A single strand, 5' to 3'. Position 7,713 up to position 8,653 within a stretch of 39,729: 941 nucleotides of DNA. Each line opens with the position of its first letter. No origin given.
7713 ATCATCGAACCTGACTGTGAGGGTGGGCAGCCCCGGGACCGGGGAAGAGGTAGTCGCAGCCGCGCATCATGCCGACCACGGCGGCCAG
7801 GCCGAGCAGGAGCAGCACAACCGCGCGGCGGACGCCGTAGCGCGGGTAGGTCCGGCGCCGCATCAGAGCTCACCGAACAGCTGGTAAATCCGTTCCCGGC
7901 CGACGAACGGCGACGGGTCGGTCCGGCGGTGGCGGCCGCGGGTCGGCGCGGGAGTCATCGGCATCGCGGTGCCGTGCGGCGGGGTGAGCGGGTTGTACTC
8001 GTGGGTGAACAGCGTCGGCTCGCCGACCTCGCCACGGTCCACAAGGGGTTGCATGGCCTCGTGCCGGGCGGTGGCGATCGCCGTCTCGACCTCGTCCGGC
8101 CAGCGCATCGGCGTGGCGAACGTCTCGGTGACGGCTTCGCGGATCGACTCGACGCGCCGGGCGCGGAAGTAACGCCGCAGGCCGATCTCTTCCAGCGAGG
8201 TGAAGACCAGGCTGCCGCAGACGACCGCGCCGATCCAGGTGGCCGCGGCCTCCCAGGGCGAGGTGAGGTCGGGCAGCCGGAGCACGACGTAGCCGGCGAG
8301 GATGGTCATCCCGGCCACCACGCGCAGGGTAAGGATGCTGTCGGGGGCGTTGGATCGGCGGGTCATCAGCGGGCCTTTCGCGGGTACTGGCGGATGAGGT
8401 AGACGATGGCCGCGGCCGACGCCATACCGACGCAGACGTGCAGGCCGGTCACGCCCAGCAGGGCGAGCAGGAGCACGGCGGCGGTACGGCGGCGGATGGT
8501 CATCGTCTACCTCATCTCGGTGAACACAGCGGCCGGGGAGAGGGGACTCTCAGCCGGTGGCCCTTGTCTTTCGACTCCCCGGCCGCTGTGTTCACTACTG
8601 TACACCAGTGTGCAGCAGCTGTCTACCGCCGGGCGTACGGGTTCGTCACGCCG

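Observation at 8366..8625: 45-aa membrane-protein gene with its SD and AUG complementary to its own 3' coding region, behind a 21-bp hairpin and its own promoter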

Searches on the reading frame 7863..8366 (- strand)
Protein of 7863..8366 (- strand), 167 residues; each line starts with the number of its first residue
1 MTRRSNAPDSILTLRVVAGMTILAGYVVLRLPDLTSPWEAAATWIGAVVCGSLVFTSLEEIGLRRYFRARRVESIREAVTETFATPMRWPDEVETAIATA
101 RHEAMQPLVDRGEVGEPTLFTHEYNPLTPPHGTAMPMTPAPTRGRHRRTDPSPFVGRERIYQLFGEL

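Call 13: search_protein_families(library=pfam, proteins=[window:7863-8366:-], max_evalue=0.01)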
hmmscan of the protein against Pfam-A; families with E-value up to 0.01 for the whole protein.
window:7863-8366:- (167 aa): 0 families

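Call 14: search_protein_families(library=phrogs, proteins=[window:7863-8366:-], max_evalue=0.01)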
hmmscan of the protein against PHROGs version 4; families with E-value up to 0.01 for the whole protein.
window:7863-8366:- (167 aa): 0 families

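Call 16: search_dna_similar(query=window:7863-8366:-, collection=phages, mode=protein, max_rows=40, max_evalue=0.01)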
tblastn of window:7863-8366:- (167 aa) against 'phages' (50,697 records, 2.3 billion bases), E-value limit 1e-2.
No match.

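Call 17: find_related_loci(query=window:7863-8366:-, collection=viral_contigs, flank=3000)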
Query window:7863-8366:- (167 aa) in viral_contigs; peptide patterns used: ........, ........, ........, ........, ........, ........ (x = any residue, [..] = any of these).
3 stretches matched a pattern, but none encodes a relative of the query by tblastn (E <= 1e-3).

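Call 33: find_homologous_proteins(query=window:7863-8366:-)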
Query window:7863-8366:- (167 aa): 17 proteins with E <= 0.001 among 93 candidates.
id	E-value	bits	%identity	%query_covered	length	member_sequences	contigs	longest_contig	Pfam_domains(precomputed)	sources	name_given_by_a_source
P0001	2.9e-106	371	100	100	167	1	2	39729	-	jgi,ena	jgi:hypothetical protein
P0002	2.1e-59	218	70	81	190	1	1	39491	-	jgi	jgi:hypothetical protein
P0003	2.5e-59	218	68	83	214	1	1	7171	-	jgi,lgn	jgi:hypothetical protein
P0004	2.5e-58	215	59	100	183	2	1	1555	-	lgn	-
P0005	4.0e-58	214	62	93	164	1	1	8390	-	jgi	jgi:hypothetical protein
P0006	7.5e-58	213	60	100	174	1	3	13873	-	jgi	jgi:hypothetical protein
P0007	3.3e-55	205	58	100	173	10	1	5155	-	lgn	-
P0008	7.2e-55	204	58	100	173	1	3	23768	-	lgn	-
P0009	8.3e-54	200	65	79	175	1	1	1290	-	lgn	-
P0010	1.2e-53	200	59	99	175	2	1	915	-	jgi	jgi:hypothetical protein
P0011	7.6e-49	184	58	100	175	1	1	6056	-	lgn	-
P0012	2.2e-44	169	53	88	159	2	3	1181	-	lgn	-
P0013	1.0e-43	167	59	88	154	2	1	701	-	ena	-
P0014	2.8e-41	159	56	88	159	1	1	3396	-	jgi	jgi:hypothetical protein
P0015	2.9e-40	156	49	100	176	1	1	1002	-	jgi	jgi:hypothetical protein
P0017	5.8e-18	84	43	74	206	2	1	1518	-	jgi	jgi:hypothetical protein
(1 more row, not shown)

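Call 34: find_encoding_contigs(protein=P0002, flank=4000, max_places=2)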
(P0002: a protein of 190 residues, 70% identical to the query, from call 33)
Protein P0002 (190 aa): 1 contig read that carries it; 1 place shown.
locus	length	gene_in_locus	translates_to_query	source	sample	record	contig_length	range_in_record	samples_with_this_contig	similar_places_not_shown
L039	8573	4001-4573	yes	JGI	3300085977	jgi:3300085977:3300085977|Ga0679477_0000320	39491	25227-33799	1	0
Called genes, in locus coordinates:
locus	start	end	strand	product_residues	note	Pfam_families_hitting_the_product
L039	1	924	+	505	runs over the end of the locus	PF00270:DEAD, PF04851:ResIII, PF00271:Helicase_C (weak)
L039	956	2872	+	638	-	-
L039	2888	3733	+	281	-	-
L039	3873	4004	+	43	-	-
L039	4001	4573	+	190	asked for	-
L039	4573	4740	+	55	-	-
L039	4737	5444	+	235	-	-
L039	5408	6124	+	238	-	PF10111:Glyco_tranf_2_2 (weak), PF02709:Glyco_transf_7C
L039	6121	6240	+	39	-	-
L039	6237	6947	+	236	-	PF13489:Methyltransf_23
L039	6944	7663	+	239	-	PF00535:Glycos_transf_2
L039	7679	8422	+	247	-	PF00145:DNA_methylase (weak)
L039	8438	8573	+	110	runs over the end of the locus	-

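Call 35: find_encoding_contigs(protein=P0003, flank=4000, max_places=2)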
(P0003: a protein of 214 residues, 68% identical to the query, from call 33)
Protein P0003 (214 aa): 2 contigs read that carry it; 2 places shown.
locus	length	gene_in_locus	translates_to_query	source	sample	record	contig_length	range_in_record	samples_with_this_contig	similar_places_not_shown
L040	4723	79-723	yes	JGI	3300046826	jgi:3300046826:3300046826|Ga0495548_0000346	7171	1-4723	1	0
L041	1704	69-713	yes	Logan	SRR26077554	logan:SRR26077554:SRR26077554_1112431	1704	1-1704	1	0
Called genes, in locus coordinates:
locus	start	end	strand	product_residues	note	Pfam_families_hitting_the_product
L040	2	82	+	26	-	?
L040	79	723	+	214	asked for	-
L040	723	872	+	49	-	-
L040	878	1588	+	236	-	-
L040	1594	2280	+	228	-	PF10111:Glyco_tranf_2_2 (weak), PF02709:Glyco_transf_7C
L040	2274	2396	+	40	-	-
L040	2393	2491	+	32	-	-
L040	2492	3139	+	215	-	PF13489:Methyltransf_23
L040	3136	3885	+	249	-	PF00535:Glycos_transf_2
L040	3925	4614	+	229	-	-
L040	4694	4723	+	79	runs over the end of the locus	-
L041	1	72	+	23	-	?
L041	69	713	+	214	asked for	-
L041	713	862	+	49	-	-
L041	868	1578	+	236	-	-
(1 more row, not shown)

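Call 36: find_encoding_contigs(protein=P0005, flank=4000, max_places=2)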
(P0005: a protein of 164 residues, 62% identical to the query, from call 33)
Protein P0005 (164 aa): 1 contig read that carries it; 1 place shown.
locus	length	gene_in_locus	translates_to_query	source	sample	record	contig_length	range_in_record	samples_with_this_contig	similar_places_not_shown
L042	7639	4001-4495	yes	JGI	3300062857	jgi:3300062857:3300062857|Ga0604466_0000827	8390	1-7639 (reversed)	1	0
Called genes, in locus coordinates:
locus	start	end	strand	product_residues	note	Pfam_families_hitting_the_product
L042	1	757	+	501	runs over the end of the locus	?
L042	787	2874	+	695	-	-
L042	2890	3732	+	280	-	-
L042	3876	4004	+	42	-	-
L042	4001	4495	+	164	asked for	-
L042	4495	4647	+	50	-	-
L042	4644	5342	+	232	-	PF10111:Glyco_tranf_2_2, PF02709:Glyco_transf_7C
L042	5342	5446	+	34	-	-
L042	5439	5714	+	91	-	-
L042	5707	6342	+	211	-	PF13489:Methyltransf_23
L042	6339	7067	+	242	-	PF00535:Glycos_transf_2, PF13641:Glyco_tranf_2_3 (faint)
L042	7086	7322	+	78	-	-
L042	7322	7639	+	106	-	?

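Call 37: find_encoding_contigs(protein=P0006, flank=4000, max_places=3)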
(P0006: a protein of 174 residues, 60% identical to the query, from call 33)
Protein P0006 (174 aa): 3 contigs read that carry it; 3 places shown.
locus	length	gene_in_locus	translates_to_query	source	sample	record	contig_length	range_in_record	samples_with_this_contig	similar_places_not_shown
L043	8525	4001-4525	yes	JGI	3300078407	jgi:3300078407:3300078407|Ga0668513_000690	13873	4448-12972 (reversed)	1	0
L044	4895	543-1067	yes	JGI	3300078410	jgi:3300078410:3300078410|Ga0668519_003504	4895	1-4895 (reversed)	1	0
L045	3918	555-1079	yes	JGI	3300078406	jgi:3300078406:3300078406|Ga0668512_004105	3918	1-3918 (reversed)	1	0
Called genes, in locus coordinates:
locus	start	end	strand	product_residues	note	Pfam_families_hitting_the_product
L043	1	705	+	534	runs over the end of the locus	?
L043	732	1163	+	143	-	PF24240:DUF7448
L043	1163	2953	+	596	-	-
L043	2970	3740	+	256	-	-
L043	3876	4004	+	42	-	-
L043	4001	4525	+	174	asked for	-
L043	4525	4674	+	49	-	-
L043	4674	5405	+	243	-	-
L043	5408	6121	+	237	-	-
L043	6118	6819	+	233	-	PF10111:Glyco_tranf_2_2 (weak), PF02709:Glyco_transf_7C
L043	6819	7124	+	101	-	-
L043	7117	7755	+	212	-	PF13489:Methyltransf_23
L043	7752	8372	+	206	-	PF00535:Glycos_transf_2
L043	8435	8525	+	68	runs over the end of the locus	-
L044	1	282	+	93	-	?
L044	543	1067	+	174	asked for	-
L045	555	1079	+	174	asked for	-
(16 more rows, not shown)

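Call 38: find_encoding_contigs(protein=P0008, flank=4000, max_places=3)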
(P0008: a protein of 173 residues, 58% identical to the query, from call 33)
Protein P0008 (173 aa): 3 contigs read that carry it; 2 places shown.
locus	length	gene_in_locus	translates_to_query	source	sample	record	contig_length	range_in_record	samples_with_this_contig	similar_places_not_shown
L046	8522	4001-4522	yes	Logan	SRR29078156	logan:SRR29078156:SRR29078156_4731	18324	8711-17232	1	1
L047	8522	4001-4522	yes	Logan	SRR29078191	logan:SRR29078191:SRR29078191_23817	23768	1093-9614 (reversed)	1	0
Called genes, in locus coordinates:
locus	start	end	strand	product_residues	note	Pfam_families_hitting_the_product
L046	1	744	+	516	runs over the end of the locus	PF00270:DEAD, PF04851:ResIII, PF00271:Helicase_C (weak)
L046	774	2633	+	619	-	-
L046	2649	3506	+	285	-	-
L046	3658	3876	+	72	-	-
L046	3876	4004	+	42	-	-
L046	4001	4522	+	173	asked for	-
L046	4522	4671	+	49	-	-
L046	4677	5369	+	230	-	PF10111:Glyco_tranf_2_2 (weak), PF02709:Glyco_transf_7C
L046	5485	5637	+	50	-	-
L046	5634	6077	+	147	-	PF24240:DUF7448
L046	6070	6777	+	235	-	PF13489:Methyltransf_23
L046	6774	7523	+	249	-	PF00535:Glycos_transf_2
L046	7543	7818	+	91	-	-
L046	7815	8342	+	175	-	-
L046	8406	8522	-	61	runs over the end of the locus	-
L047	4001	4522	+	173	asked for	-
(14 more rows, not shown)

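Call 39: find_encoding_contigs(protein=P0007, flank=4000, max_places=2)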
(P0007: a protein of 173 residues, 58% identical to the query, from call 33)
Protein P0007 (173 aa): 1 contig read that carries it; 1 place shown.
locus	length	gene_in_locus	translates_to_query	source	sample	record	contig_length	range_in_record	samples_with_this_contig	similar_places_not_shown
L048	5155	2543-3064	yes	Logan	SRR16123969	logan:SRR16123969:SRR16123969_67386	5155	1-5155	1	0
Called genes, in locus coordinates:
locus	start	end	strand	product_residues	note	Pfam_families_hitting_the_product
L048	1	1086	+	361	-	?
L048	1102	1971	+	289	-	-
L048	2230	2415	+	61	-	-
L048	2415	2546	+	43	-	-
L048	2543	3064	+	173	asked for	-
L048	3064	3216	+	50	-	-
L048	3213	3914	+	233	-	PF10111:Glyco_tranf_2_2 (weak), PF02709:Glyco_transf_7C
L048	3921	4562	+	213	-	PF13489:Methyltransf_23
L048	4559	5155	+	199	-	?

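Call 40: find_encoding_contigs(protein=P0011, flank=4000, max_places=2)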
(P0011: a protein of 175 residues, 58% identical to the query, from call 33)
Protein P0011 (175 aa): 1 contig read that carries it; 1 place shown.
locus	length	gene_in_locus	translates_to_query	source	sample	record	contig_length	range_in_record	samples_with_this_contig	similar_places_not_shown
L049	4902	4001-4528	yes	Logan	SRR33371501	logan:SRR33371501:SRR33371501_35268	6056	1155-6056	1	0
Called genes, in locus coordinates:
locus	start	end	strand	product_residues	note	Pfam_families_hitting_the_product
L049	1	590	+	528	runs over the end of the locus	PF00270:DEAD, PF04851:ResIII, PF25199:nSTAND_NTPase5 (faint), PF00271:Helicase_C (weak)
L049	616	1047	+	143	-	PF24240:DUF7448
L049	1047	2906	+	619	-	-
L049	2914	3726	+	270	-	-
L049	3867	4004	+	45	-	-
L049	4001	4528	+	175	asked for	-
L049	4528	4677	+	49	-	-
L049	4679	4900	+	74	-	?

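Call 41: find_encoding_contigs(protein=P0014, flank=4000, max_places=2)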
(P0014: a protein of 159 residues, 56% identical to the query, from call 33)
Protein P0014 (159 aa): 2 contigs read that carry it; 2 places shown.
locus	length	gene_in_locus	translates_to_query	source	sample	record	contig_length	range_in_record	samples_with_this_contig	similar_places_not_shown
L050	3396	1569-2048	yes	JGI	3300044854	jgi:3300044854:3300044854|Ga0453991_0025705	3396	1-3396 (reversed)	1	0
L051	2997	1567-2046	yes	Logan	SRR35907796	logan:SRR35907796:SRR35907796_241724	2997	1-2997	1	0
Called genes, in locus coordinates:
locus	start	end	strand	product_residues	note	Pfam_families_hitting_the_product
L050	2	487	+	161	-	?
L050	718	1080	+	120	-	-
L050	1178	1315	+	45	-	-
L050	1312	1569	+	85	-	-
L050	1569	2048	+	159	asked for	-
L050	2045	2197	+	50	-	-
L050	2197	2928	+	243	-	-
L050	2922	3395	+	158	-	?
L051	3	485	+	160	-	?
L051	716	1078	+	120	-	-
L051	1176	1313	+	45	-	-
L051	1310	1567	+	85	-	-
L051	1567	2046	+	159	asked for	-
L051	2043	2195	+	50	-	-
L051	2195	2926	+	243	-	-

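Call 44: find_encoding_contigs(protein=P0004, flank=4000, max_places=2)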
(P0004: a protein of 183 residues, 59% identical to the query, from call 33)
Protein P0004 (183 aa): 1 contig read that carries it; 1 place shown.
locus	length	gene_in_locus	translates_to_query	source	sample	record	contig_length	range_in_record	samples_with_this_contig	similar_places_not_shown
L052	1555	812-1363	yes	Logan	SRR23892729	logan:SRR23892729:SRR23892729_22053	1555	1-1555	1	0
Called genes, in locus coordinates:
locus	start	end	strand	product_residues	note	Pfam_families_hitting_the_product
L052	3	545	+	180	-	?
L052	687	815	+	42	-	-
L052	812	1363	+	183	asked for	-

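Call 45: find_encoding_contigs(protein=P0017, flank=4000, max_places=2)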
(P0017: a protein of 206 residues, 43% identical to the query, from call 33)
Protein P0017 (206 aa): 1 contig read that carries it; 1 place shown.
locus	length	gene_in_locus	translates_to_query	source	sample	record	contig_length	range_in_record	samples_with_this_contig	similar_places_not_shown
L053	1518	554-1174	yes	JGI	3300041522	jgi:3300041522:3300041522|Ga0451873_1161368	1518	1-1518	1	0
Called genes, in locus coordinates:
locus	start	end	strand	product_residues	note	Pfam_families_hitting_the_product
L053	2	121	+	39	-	?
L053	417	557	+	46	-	-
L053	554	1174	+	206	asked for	-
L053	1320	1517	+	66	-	?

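Call 46: find_encoding_contigs(protein=P0012, flank=4000, max_places=3)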
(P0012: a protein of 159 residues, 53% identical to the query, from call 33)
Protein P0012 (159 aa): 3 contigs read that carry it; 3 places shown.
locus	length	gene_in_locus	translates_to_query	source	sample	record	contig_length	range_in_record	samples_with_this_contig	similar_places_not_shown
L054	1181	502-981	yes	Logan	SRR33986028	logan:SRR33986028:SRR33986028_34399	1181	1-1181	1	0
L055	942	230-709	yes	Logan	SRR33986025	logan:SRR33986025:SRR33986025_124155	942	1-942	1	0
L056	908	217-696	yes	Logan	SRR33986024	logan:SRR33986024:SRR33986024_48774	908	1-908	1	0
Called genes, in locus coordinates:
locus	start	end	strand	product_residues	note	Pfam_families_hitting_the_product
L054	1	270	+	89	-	?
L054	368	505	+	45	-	-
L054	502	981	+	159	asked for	-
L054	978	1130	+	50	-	-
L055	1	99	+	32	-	?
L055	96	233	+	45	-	-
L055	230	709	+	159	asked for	-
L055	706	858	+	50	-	-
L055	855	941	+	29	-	?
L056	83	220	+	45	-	-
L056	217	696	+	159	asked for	-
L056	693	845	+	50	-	-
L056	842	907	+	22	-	?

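Call 80: search_protein_families(library=ncbifam, proteins=[window:7863-8366:-], max_evalue=0.1)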
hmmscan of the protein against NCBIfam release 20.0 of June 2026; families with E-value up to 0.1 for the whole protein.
window:7863-8366:- (167 aa): 0 families

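Call 81: search_protein_families(library=padloc, proteins=[window:7863-8366:-], max_evalue=0.1)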
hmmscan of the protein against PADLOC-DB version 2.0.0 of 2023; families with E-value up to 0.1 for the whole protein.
window:7863-8366:- (167 aa): 1 family
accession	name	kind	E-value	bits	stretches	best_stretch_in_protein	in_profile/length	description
PDLC00600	ZorA1|ZorA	-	0.019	11.5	1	34-111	208-287/677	MotA/ExbB/TolQ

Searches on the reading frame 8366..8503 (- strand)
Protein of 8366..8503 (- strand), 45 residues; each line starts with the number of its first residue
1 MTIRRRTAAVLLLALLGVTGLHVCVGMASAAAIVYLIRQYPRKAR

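Call 13: search_protein_families(library=pfam, proteins=[window:8366-8503:-], max_evalue=0.01)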
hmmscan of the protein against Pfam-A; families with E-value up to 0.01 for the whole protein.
window:8366-8503:- (45 aa): 0 families

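Call 14: search_protein_families(library=phrogs, proteins=[window:8366-8503:-], max_evalue=0.01)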
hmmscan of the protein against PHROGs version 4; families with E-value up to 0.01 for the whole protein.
window:8366-8503:- (45 aa): 0 families

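Call 80: search_protein_families(library=ncbifam, proteins=[window:8366-8503:-], max_evalue=0.1)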
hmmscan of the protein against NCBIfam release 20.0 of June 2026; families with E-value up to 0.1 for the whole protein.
window:8366-8503:- (45 aa): 0 families

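Call 81: search_protein_families(library=padloc, proteins=[window:8366-8503:-], max_evalue=0.1)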
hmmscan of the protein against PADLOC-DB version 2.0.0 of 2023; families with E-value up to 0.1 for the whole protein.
window:8366-8503:- (45 aa): 0 families
